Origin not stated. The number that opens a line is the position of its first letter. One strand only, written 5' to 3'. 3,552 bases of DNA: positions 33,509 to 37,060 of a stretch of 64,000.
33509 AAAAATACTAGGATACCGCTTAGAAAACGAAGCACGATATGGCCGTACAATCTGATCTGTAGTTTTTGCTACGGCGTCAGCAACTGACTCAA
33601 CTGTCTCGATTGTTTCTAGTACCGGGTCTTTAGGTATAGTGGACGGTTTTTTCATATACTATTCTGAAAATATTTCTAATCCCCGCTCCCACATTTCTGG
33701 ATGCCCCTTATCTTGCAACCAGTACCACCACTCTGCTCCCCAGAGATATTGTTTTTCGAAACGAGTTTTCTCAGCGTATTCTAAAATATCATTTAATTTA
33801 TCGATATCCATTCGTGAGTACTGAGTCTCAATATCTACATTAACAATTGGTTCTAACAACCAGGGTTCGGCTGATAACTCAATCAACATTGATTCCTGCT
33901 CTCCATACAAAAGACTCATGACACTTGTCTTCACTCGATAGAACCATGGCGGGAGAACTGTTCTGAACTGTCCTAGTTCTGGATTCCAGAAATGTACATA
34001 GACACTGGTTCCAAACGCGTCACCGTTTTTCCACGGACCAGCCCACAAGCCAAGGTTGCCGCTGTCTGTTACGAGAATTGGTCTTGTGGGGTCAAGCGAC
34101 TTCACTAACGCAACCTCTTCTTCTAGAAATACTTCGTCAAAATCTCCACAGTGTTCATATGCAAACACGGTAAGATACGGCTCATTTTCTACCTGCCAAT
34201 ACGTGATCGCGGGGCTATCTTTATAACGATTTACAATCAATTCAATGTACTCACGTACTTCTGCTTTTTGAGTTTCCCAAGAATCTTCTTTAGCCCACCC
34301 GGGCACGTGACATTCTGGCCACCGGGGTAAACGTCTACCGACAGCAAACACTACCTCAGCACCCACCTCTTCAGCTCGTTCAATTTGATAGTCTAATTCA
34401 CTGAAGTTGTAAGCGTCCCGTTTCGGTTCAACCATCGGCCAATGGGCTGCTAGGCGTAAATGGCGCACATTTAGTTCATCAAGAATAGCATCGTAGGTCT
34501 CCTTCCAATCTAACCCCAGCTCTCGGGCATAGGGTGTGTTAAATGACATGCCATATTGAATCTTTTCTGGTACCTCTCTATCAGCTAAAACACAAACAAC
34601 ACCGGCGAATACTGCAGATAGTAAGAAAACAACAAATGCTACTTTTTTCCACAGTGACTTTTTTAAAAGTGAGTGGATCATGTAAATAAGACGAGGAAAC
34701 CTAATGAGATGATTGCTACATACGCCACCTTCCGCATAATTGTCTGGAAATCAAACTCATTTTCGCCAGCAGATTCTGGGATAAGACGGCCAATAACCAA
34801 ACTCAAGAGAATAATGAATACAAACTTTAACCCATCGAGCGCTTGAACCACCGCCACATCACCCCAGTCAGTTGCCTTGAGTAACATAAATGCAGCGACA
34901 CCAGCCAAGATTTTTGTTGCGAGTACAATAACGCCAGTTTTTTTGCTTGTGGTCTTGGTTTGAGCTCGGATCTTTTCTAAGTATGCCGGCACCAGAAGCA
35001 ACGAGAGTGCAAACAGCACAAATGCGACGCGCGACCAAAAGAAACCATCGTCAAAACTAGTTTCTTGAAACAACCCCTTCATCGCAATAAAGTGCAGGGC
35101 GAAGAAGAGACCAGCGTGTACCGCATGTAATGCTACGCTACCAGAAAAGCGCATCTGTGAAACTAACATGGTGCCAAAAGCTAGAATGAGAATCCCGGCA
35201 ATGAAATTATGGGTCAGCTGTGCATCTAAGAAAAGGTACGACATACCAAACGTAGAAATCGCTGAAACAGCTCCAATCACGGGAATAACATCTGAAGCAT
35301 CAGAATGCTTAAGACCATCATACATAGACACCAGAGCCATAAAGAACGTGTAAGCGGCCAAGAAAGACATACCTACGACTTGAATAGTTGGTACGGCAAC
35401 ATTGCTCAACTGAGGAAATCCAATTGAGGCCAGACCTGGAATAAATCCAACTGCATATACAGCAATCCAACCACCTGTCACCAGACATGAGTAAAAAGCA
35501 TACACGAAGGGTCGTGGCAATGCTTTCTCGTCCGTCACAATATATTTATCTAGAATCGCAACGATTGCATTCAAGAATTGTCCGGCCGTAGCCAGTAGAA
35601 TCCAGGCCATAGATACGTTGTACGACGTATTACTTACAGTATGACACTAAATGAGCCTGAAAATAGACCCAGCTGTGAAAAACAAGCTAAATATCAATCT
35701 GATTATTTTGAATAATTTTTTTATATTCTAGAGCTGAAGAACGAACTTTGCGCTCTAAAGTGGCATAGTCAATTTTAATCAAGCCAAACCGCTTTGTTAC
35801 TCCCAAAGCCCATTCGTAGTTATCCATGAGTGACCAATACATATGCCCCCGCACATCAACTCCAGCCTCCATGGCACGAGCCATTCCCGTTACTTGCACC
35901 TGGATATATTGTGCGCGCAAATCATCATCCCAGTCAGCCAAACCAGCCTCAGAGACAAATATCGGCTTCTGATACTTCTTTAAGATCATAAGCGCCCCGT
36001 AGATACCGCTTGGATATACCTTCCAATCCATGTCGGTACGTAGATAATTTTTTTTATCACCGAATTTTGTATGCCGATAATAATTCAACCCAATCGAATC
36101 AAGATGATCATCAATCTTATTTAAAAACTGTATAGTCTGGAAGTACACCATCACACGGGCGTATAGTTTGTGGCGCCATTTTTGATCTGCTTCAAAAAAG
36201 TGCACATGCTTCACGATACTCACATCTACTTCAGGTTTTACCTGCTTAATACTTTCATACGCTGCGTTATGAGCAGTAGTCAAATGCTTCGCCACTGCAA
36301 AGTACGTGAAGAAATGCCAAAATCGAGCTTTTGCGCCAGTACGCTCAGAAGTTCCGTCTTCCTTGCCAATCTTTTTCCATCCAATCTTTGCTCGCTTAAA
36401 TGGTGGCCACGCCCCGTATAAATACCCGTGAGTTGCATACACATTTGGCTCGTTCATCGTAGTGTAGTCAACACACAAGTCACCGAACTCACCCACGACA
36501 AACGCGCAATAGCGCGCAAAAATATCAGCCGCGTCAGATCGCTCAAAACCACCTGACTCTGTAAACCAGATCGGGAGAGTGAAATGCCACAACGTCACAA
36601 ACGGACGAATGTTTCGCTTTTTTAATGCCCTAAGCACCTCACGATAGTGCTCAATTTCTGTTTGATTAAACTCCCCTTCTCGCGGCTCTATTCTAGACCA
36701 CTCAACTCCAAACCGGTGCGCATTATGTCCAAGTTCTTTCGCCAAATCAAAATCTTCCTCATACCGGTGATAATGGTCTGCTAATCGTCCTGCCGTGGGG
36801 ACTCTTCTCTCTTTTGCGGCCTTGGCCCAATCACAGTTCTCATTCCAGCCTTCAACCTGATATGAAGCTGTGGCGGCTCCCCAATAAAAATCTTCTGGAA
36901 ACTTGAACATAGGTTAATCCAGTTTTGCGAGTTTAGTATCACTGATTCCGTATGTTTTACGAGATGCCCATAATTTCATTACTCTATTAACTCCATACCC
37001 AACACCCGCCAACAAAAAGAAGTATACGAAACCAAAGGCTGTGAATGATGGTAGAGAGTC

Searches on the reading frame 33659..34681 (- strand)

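Call 44: search_protein_families(library=pfam, proteins=[window:33659-34681:-], max_evalue=0.00001)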
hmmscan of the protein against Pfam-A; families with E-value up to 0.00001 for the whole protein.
window:33659-34681:- (340 aa): 2 families
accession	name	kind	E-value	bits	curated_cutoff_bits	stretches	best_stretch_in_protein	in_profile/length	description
PF02449.21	Glyco_hydro_42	-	3.5e-11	43.5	21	1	66-245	18-190/376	Beta-galactosidase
PF00331.26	Glyco_hydro_10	-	7.5e-06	25.8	22.1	0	79-168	45-129/311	Glycosyl hydrolase family 10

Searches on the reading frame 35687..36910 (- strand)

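Call 44: search_protein_families(library=pfam, proteins=[window:35687-36910:-], max_evalue=0.00001)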
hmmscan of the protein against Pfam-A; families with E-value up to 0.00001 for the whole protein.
window:35687-36910:- (407 aa): 1 family
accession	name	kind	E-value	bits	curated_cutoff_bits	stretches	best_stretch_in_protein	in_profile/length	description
PF00232.24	Glyco_hydro_1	-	3.2e-73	247.2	22.6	2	3-244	4-230/453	Glycosyl hydrolase family 1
